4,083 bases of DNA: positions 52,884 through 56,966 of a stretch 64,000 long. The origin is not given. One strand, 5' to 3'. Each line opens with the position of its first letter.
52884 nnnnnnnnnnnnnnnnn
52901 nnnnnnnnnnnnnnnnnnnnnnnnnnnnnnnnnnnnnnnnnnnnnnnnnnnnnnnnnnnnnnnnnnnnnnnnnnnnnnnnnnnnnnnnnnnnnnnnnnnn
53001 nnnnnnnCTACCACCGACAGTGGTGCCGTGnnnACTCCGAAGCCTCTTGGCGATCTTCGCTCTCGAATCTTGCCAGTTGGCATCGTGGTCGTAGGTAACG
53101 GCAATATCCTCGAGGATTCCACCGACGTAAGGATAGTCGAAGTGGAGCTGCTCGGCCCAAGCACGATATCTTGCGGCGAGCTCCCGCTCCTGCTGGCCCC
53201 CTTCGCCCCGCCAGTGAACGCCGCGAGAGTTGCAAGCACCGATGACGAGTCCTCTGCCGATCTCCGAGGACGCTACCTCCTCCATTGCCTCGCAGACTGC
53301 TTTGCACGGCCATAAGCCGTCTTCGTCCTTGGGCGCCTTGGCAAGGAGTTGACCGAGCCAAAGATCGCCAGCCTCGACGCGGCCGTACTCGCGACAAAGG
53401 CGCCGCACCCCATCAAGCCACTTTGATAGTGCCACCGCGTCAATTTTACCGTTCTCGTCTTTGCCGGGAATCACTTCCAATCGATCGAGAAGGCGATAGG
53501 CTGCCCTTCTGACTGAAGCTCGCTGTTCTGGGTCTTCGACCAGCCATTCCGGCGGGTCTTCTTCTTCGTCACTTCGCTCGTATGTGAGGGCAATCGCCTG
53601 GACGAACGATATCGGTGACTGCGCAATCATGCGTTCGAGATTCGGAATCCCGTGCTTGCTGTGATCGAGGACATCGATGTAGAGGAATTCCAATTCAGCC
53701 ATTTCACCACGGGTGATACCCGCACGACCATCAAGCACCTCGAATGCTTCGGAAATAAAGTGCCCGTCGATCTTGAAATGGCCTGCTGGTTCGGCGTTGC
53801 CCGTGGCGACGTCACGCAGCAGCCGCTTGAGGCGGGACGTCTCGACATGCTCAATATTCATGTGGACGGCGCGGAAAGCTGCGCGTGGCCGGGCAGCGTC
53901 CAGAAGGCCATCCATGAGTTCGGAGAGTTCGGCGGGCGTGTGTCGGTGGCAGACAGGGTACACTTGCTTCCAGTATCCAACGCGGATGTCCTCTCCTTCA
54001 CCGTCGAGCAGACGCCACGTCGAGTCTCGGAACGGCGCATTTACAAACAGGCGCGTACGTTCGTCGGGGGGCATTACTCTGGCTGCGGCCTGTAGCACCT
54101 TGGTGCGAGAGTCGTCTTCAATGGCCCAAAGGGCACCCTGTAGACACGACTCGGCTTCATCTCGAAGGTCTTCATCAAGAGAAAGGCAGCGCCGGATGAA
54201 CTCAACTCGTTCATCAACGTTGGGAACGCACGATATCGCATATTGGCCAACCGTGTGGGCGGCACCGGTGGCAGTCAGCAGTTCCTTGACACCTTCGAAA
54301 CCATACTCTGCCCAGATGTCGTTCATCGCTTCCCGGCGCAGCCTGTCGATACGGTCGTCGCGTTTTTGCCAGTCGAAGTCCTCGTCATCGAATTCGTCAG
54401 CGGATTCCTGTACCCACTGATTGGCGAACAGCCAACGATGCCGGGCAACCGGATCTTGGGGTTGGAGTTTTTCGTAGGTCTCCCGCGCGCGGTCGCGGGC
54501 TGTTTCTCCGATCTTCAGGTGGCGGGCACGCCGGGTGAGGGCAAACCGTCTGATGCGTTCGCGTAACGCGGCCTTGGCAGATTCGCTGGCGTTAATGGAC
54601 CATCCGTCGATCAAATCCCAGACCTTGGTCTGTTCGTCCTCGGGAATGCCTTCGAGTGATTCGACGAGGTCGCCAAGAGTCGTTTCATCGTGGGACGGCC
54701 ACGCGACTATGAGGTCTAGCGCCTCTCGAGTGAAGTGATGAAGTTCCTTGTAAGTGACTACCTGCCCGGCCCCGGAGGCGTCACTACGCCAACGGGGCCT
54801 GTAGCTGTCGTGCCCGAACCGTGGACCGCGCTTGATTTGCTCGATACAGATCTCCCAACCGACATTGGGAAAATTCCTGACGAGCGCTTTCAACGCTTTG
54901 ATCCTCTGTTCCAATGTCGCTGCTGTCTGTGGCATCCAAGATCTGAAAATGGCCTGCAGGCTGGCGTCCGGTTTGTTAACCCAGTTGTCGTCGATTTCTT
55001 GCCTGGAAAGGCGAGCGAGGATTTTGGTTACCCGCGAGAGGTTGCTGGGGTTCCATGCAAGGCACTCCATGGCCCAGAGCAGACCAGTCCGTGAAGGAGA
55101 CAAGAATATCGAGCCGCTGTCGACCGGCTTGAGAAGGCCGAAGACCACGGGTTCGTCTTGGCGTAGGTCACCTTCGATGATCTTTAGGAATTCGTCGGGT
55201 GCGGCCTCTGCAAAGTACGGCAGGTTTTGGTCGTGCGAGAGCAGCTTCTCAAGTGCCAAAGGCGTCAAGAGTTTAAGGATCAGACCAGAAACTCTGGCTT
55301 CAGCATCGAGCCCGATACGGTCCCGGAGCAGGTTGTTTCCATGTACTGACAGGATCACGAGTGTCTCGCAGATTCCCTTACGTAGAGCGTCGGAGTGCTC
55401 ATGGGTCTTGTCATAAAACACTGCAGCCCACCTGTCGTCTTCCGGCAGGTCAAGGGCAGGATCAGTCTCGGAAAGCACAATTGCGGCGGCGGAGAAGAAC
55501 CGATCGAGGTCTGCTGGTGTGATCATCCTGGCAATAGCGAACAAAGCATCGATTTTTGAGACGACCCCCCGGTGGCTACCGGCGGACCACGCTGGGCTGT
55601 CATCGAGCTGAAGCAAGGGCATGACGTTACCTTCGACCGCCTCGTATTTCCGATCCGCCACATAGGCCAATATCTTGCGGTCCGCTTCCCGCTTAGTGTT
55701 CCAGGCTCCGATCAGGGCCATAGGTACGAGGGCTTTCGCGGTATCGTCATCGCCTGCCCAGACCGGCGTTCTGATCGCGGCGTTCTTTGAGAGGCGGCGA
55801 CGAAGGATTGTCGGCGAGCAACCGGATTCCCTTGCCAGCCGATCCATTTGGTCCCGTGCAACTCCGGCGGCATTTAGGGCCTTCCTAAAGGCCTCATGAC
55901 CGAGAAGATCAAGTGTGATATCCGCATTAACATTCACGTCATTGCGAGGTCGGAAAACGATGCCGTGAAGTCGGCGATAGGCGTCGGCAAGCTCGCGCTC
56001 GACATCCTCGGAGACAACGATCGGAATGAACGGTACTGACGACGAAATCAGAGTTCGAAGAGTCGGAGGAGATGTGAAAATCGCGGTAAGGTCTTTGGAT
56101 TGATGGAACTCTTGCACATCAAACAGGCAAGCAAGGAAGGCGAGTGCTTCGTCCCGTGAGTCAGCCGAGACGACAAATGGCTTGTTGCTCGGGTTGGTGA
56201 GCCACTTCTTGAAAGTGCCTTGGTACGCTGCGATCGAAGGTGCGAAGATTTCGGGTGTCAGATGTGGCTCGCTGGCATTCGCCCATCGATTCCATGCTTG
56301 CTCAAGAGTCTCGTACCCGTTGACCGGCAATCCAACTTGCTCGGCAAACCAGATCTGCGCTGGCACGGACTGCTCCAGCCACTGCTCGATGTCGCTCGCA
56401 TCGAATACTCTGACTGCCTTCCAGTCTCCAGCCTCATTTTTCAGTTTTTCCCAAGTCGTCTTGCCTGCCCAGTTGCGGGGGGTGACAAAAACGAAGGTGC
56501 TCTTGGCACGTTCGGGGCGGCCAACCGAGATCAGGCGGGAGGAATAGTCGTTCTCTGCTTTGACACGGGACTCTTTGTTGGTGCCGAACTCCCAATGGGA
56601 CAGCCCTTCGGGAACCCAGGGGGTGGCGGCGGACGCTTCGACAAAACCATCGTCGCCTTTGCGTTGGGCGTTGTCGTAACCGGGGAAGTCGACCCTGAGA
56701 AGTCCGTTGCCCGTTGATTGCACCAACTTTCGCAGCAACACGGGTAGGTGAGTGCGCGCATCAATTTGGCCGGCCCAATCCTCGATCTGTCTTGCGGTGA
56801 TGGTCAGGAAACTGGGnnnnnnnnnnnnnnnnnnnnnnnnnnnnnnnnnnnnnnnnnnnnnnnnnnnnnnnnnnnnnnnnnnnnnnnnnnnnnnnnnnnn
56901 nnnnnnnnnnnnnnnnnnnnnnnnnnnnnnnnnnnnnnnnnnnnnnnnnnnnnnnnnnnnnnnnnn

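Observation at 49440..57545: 8-kb lower-GC island carrying a PIN/HTH toxin-antitoxin pair and a giant HigA-HTH fusion protein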

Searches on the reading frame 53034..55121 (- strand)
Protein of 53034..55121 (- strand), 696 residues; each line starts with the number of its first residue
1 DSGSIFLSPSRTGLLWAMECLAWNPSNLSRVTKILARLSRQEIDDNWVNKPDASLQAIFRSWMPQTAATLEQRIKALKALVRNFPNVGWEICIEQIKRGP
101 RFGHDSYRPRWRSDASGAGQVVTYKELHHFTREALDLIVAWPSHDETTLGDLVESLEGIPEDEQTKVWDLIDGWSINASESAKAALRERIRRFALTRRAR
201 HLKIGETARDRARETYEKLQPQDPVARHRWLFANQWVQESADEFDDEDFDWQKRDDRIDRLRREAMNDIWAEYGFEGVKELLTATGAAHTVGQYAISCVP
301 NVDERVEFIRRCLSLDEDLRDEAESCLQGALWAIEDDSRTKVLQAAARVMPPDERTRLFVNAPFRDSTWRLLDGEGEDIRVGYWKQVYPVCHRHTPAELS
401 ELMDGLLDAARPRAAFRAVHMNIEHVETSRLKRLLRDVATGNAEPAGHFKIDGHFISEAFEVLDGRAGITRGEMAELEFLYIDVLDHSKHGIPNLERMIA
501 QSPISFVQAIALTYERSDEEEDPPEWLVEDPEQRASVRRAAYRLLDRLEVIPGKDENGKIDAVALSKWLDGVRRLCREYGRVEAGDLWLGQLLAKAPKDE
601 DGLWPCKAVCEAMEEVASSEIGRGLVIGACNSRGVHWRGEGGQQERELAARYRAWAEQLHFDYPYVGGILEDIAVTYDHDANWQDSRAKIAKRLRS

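Call 57: predict_structure(alignment_id=A4)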
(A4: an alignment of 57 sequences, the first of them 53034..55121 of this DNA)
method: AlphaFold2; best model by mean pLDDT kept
length: 696 residues; sequences in the alignment: 57
mean_pLDDT: 91.0   pTM: 0.79
mean pLDDT of the five models: 91.0, 90.6, 90.5, 89.2, 89.1
residues with pLDDT >= 90: 519; 70-90: 140; 50-70: 31; < 50: 6
segments of 3 or more residues with pLDDT < 50: 1-4
pLDDT, mean of each block of 10 residues (from residue 1): 58 88 92 96 86 92 90 97 96 85 63 63 90 95 95 92 91 95 93 86 84 93 94 88 67 91 97 97 92 97 97 95 97 94 96 95 94 93 93 87 94 94 93 94 79 94 93 96 92 96 97 94 90 89 95 92 97 97 97 95 94 95 96 83 95 96 96 95 90 68
secondary structure, 60 per line:
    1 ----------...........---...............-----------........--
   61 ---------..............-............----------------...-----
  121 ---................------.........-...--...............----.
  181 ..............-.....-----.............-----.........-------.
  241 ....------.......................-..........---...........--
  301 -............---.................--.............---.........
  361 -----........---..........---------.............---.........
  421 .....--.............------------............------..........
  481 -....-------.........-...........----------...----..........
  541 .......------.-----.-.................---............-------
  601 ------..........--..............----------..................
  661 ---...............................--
elements in order (helices of 4 or more, strands of 3 or more residues): H11-21 H25-39 H51-58 H70-83 H85-96 H124-139 H146-154 H161-175 H180-194 H197-200 H206-218 H224-232 H241-244 H251-273 H275-284 H288-298 H302-313 H317-333 H336-348 H352-360 H366-373 H377-386 H396-408 H412-425 H428-440 H453-464 H471-480 H482-485 H493-501 H503-513 H531-547 H562-578 H582-593 H607-616 H619-632 H643-660 H664-694

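Call 71: find_related_loci(query=A4, collection=metagenome_contigs, flank=8000)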
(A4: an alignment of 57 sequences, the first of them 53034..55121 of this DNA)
Query A4 (696 aa) in metagenome_contigs; peptide patterns used: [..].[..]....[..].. (x = any residue, [..] = any of these).
600 stretches matched a pattern (row limit reached: there are more); 588 encode a relative of the query (tblastn E <= 1e-3); the best 80 are kept; 80 distinct loci.
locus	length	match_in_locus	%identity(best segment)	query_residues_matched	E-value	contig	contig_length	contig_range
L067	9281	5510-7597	75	1-696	0e+0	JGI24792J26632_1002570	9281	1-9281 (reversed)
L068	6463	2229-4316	69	1-696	0e+0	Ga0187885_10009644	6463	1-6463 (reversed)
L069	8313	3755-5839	67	1-695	0e+0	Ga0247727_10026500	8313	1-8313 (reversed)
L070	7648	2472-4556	66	1-695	0e+0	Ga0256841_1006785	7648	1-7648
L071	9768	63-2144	65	1-694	0e+0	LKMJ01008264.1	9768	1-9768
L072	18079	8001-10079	66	3-695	0e+0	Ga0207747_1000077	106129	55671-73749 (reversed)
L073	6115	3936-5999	64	9-696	0e+0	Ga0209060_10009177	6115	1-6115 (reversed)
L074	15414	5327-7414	62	1-696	0e+0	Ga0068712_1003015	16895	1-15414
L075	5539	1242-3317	61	1-694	0e+0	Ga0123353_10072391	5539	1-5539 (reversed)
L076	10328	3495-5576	57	2-695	0e+0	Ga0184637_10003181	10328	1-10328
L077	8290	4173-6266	55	2-695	0e+0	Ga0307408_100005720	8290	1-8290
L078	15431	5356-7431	53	2-694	0e+0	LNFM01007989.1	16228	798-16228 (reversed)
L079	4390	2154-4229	56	2-690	0e+0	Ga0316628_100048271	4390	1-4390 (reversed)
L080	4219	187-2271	53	1-694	0e+0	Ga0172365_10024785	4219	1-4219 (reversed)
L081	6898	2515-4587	52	5-695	0e+0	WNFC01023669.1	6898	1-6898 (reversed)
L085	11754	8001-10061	50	11-695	0e+0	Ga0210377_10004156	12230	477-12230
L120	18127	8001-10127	39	1-695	3e-153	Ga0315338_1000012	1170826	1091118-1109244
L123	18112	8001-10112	40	1-695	1e-151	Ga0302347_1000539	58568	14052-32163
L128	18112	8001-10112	39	2-694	2e-148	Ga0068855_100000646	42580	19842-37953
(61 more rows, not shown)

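Call 83: search_protein_families(library=pfam, proteins=[L085:4724-5836:-, L074:8378-13456:+, L120:10373-15661:+, L123:10444-14763:+, L128:39-4316:+], max_evalue=0.001)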
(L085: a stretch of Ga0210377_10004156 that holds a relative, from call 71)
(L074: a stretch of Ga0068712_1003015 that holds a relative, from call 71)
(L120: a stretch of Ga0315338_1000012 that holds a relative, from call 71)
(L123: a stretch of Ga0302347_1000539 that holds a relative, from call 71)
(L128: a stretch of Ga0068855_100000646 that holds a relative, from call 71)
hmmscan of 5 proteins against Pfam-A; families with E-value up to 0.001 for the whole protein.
L085:4724-5836:- (370 aa): 2 families
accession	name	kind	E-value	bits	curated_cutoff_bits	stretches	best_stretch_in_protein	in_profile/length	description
PF13776.11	DUF4172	-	5.4e-34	116.8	25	1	5-86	1-82/82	Domain of unknown function (DUF4172)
PF02661.23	Fic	-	6.5e-16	59.4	24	1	116-226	2-93/93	Fic/DOC family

L074:8378-13456:+ (1692 aa): 5 families
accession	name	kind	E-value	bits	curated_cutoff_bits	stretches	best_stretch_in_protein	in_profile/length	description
PF18741.7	MTES_1575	-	1.1e-26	93.2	38.2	1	1392-1484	1-96/96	REase_MTES_1575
PF13087.12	AAA_12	-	9.8e-17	61.6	27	1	1146-1330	3-190/195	AAA domain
PF13086.12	AAA_11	-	4e-14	53.4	27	2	375-439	2-74/257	AAA domain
PF13604.12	AAA_30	-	3.2e-08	34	27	1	376-437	3-66/191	AAA domain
PF13245.12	AAA_19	-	4.7e-05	24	25.1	0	389-437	11-61/134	AAA domain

L120:10373-15661:+ (1762 aa): 0 families

L123:10444-14763:+ (1439 aa): 0 families

L128:39-4316:+ (1425 aa): 7 families
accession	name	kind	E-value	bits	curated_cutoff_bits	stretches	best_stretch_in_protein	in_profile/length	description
PF08494.16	DEAD_assoc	-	4.6e-50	170.5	23.5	1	598-800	1-191/191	DEAD/H associated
PF19306.5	WH_Lhr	-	6.1e-39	133.5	27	1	360-525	1-166/168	Large helicase-related protein, winged helix domain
PF23234.1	WH4_Lhr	-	3.1e-27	94.4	27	1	1260-1343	3-85/87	Large helicase-related protein, winged-helix domain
PF00271.37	Helicase_C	-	7.1e-21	75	23.5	1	231-334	5-108/110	Helicase conserved C-terminal domain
PF00270.35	DEAD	-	9.1e-17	61.7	26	1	11-171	44-160/167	DEAD/DEAH box helicase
PF23235.1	WH3_Lhr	-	3.7e-14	53.2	27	1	1044-1112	6-73/95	Large helicase-related protein, winged-helix domain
PF22590.2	Cas3-like_C_2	-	4.1e-07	30.7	27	1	240-332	3-101/106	CRISPR-associated nuclease/helicase Cas3, C-terminal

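Call 103: search_protein_families(library=padloc, proteins=[L120:10373-15661:+, L123:10444-14763:+, L074:8378-13456:+], max_evalue=0.01)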
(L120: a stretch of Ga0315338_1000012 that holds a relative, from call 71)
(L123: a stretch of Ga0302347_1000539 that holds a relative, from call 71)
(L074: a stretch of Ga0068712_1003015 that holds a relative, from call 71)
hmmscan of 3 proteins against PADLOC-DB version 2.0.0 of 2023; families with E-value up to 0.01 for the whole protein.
L120:10373-15661:+ (1762 aa): 0 families

L123:10444-14763:+ (1439 aa): 1 family
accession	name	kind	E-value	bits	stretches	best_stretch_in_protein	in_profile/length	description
PDLC01086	C3a186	-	0.0052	14.1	1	931-1037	97-190/384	"C-3?,4? desaturase"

L074:8378-13456:+ (1692 aa): 7 families
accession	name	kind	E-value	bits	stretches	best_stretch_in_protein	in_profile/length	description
PDLC05009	PDC-S37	-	1.4e-65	220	2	950-1643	808-1451/1550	-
PDLC03924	MkoC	-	3.4e-36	122.8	1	1040-1352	620-962/1136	-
PDLC02194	Hhe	-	2.4e-31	105.9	2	1078-1484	1380-1780/1911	-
PDLC03920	MkoA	-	1.7e-26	90.8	2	1078-1328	791-1070/1112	-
PDLC03921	MkoA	-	1.9e-18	63.6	3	1212-1330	1442-1563/1607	-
PDLC04140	mad8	-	1.1e-05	23.1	1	392-464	30-75/314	mads_8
PDLC00103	GajB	-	0.0088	13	0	389-435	28-79/612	UrvD helicase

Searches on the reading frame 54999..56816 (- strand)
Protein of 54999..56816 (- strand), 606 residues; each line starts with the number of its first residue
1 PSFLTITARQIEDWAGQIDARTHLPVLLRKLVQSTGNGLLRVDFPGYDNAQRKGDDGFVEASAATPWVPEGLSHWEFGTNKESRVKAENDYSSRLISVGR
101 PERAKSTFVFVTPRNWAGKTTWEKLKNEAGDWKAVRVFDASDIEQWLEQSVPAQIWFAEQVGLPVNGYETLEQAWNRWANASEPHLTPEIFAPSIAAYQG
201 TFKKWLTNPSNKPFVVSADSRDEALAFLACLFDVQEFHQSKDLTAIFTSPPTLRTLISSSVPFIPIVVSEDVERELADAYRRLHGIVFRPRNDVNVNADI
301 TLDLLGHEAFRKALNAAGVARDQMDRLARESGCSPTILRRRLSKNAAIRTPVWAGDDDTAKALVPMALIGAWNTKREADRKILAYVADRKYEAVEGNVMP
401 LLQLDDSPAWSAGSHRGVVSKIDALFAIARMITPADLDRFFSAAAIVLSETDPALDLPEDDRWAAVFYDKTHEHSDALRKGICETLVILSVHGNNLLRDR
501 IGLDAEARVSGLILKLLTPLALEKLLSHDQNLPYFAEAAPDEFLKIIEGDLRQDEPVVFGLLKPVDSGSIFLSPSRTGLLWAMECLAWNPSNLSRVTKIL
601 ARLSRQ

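Call 55: predict_structure(alignment_id=A3)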
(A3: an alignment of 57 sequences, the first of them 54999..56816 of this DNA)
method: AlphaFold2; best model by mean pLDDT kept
length: 606 residues; sequences in the alignment: 57
mean_pLDDT: 93.4   pTM: 0.89
mean pLDDT of the five models: 93.4, 92.7, 92.5, 92.0, 91.6
residues with pLDDT >= 90: 514; 70-90: 85; 50-70: 6; < 50: 1
segments of 3 or more residues with pLDDT < 50: none
pLDDT, mean of each block of 10 residues (from residue 1): 83 91 94 94 89 86 96 95 95 95 97 96 97 98 96 94 88 95 96 97 93 93 96 94 94 88 91 89 92 83 93 97 94 95 93 94 97 97 98 95 91 92 95 97 98 92 88 95 97 92 95 97 95 97 98 95 76 86 94 97 91
secondary structure, 60 per line:
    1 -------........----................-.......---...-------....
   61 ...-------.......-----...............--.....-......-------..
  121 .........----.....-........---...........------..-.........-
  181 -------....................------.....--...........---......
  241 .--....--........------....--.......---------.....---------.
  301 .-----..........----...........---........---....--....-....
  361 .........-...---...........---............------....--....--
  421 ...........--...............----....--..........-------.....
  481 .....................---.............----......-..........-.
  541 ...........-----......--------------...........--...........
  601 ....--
elements in order: H8-15 H20-35 E37-43 E57-63 E71-77 H83-97 H100-104 E106-111 H119-129 E134-138 H140-147 H151-161 H171-179 H188-207 E214-218 H221-231 H235-241 E244-247 H250-257 E264-267 H270-276 E286-290 H307-316 H321-331 H335-342 H346-349 H352-355 H357-369 E371-373 H377-387 H391-402 E409-412 E415-418 H421-431 H434-448 H453-456 H459-468 H476-501 H505-517 H522-527 H529-538 H540-551 H557-562 H577-587 H590-604

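Call 91: search_solved_structures(query=A3, max_evalue=10, show_alignments=0)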
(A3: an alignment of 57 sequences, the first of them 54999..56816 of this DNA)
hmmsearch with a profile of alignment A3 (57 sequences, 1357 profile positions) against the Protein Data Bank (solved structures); distinct sequences matched with E-value up to 10: 26.
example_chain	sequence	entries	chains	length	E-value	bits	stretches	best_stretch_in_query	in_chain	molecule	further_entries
2eby_A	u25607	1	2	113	1.1e-11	46.5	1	3-86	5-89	Putative HTH-type transcriptional regulator ybaQ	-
2icp_A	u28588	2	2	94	1.5e-09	39.3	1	1-87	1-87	antitoxin higa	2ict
4mcx_A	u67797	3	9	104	3.4e-08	34.9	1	1-82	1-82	Antidote protein | Antitoxin HigA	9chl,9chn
6chv_A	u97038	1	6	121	5.2e-08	34.3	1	1-82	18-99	Antitoxin HigA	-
4mct_A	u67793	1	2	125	5.6e-08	34.2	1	1-82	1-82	Antidote protein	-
6cf1_A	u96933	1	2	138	7.5e-08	33.7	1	1-82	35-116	Antitoxin HigA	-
6f8s_A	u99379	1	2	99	9.6e-08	33.4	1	5-87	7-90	XRE family transcriptional regulator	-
6f8h_A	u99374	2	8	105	1.4e-07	32.8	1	5-87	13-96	XRE family transcriptional regulator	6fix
7csv_A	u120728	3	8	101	3.2e-07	31.7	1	5-84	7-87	HTH cro/C1-type domain-containing protein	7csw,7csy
6jpi_A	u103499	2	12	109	3.8e-07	31.4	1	5-85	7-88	HTH cro/C1-type domain-containing protein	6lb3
3trb_A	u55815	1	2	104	1.3e-06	29.7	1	4-89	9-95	Virulence-associated protein I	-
3cec_A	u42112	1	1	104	1.4e-05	26.2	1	6-86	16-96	Putative antidote protein of plasmid maintenance system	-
8tac_A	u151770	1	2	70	0.0015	19.5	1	5-62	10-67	DBP48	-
2p5t_A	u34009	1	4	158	0.024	15.5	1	9-66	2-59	Putative transcriptional regulator PezA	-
9k3w_A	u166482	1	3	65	0.05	14.5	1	16-68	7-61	Transcriptional regulator, PbsX family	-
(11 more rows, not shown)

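Call 94: fold_search(model_id=the predicted structure, library=pdb)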
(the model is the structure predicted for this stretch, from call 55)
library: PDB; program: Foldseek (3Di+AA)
matches with E <= 10: 817; with E <= 0.001: 7
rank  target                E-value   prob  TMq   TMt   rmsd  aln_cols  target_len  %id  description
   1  8dgc_A                8.9e-08  1.00  0.17  0.08  22.3       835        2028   11  Avs3 bound to phage PhiV-1 terminase (released 2022-08-03)
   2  8dgc_B                3.1e-06  1.00  0.22  0.10  20.3       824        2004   10  Avs3 bound to phage PhiV-1 terminase (released 2022-08-03)
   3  9zjr                  2.3e-05  0.99  0.20  0.13  25.3       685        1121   10  Human sterile alpha motif domain-containing protein 9 (SAMD9), monomer (released 2026-02-25)
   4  8dgf_A                7.4e-05  0.99  0.21  0.11  18.4       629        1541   12  Avs4 bound to phage PhiV-1 portal (released 2022-08-03)
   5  3sfz                  4.4e-04  0.97  0.18  0.11  19.3       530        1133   13  Crystal structure of full-length murine Apaf-1 (released 2011-08-24)
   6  8dgf_B                5.8e-04  0.98  0.23  0.10  20.5       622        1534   11  Avs4 bound to phage PhiV-1 portal (released 2022-08-03)
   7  3j2t_A                6.7e-04  1.00  0.26  0.16  14.6       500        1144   10  An improved model of the human apoptosome (released 2013-04-10)
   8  3shf                  1.1e-03  0.97  0.20  0.12  19.4       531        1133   12  Crystal structure of the R265S mutant of full-length murine Apaf-1 (released 2011-08-24)
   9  3j9k_A                1.8e-03  0.98  0.26  0.17  14.1       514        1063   10  Structure of Dark apoptosome in complex with Dronc CARD domain (released 2015-02-25)
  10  1z6t_A                2.4e-03  0.85  0.21  0.21  23.9       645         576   10  Structure of the apoptotic protease-activating factor 1 bound to ADP (released 2005-04-19)
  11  1z6t_B                3.0e-03  0.89  0.20  0.21  20.0       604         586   11  Structure of the apoptotic protease-activating factor 1 bound to ADP (released 2005-04-19)
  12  8fw2_A                9.0e-03  0.91  0.22  0.16  14.1       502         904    7  Cryo-EM structure of full-length human NLRC4 inflammasome with C11 symmetry (released 2024-01-03)
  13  4kxf_N                1.1e-02  0.82  0.20  0.15  16.5       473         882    9  Crystal structure of NLRC4 reveals its autoinhibition mechanism (released 2013-07-24)
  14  2pkg_A                1.8e-02  0.25  0.13  0.13  19.0       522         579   11  Structure of a complex between the A subunit of protein phosphatase 2A and the small t antigen of SV40 (released 2007-05-15)
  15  7q4o_A                2.0e-02  0.63  0.16  0.13  16.4       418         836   12  Substrate-bound A-like U2 snRNP (released 2022-03-30)
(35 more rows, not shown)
